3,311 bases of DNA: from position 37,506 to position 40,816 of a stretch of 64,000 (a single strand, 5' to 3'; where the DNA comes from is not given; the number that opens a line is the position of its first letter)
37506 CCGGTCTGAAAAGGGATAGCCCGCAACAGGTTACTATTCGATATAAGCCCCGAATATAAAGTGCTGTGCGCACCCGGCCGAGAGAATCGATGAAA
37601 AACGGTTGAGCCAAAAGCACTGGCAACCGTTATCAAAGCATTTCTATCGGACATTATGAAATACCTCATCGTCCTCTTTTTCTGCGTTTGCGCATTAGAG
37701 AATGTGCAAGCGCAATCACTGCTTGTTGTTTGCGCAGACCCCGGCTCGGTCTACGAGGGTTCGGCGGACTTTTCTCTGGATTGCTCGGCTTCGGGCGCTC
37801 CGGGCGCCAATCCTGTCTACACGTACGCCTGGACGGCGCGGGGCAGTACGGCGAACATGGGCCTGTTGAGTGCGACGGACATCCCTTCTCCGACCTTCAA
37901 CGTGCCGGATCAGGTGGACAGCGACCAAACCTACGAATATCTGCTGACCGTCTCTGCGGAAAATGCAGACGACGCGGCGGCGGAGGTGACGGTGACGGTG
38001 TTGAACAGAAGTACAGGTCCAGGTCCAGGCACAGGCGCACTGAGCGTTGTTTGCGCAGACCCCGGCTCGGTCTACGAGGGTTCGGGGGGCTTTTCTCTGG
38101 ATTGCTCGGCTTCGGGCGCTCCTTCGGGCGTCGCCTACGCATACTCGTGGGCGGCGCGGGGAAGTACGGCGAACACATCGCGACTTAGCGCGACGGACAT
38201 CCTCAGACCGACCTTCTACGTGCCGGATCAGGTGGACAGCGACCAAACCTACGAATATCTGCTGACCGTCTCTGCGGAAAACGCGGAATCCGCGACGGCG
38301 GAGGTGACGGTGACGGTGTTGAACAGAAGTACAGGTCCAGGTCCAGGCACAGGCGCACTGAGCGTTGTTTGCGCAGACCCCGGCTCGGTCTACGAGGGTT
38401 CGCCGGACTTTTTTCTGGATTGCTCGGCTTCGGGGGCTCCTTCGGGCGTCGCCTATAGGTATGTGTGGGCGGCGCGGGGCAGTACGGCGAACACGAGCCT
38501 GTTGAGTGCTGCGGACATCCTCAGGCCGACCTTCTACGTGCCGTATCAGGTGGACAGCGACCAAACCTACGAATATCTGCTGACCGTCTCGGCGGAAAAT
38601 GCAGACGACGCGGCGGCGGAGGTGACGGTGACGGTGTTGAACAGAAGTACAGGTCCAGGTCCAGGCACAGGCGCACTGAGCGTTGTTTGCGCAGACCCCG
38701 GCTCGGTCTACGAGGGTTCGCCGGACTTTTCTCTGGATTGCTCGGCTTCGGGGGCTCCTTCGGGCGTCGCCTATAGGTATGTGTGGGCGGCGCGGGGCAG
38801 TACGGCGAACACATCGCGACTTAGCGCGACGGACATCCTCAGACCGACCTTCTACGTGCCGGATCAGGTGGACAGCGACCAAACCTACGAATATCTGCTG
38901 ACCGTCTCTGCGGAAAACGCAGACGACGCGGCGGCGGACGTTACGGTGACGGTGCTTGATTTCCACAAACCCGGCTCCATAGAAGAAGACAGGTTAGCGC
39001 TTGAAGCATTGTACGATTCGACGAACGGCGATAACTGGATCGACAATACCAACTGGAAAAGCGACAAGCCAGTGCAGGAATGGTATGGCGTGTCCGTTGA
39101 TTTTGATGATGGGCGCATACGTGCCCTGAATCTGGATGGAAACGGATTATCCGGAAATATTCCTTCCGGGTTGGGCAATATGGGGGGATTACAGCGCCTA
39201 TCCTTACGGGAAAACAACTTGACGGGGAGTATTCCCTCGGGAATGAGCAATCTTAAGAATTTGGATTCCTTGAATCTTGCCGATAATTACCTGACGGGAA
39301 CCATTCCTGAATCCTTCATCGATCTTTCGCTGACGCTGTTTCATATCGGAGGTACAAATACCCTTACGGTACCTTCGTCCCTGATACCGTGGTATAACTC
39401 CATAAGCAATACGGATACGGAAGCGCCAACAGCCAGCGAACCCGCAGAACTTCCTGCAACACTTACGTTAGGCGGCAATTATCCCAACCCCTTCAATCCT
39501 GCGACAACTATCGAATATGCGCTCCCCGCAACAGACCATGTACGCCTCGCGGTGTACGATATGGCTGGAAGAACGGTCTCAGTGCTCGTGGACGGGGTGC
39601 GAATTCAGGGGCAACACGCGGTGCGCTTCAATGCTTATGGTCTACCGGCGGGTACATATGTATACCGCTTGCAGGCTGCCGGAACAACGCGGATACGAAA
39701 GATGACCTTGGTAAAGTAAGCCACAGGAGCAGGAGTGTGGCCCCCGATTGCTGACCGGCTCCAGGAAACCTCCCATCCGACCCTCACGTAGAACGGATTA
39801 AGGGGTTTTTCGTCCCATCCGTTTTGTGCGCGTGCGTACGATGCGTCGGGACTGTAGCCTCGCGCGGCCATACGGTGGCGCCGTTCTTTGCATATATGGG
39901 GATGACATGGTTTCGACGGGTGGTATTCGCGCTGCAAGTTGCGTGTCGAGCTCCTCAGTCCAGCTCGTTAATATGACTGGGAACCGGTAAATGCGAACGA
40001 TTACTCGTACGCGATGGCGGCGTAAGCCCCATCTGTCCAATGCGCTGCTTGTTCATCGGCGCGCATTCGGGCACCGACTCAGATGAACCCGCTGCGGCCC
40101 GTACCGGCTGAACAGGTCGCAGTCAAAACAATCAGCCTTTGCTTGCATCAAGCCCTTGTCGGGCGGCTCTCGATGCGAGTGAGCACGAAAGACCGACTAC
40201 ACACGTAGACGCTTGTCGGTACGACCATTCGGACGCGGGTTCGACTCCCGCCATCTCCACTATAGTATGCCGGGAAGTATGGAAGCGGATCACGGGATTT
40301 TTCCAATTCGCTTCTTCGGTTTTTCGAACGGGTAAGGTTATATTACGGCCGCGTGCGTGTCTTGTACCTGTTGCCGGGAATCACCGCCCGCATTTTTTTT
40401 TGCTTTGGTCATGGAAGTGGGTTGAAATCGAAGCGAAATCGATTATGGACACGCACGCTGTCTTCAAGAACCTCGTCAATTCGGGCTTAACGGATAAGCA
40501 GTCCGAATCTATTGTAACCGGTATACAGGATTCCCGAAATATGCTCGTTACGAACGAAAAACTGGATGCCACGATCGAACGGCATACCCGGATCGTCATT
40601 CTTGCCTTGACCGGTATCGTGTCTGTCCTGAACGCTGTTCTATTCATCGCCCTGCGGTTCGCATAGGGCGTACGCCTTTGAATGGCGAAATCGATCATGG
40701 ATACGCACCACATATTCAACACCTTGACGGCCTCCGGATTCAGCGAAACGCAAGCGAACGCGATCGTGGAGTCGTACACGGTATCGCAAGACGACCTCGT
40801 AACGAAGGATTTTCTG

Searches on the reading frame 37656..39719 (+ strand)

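Call 7: search_protein_families(library=pfam, proteins=[window:37656-39719:+], max_evalue=0.01)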
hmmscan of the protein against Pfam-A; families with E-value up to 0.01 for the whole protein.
window:37656-39719:+ (687 aa): 8 families
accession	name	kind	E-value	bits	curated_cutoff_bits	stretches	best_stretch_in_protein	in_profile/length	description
PF22352.2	K319L-like_PKD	-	1.6e-24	86.1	27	4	148-221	16-84/84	K319L-like, PKD domain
PF13855.12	LRR_8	-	3.3e-10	40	27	2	511-566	2-58/61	Leucine rich repeat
PF00560.39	LRR_1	-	1.2e-09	36.9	20.6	0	535-556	1-22/23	Leucine Rich Repeat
PF18981.6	InlK_D3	-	4.1e-08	33.6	25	0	84-115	41-73/75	Internalin K domain (D3/D4)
PF13895.12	Ig_2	-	2.9e-07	31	27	0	34-79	12-44/79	Immunoglobulin domain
PF18962.6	Por_Secre_tail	-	1.1e-06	29.2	27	1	609-683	2-73/75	Secretion system C-terminal sorting domain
PF12799.13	LRR_4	-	6.4e-05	23.5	27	1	512-546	3-36/44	Leucine Rich repeats (2 copies)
PF24697.1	DUF7661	-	0.00027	21.4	27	0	187-218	36-67/70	Domain of unknown function (DUF7661)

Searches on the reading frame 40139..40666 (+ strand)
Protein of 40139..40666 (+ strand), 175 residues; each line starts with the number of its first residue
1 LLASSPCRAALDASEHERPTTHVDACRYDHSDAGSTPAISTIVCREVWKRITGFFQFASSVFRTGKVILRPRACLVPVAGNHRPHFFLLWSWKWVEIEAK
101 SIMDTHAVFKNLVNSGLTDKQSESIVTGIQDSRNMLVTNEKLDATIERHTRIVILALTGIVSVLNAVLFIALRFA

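Call 7: search_protein_families(library=pfam, proteins=[window:40139-40666:+], max_evalue=0.01)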
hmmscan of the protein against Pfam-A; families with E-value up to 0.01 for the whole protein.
window:40139-40666:+ (175 aa): 1 family
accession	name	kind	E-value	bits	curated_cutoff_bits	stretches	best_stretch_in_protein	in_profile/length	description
PF07798.16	CCDC90-like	-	0.00092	19.5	33.5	1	103-132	1-30/175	Coiled-coil domain-containing protein 90-like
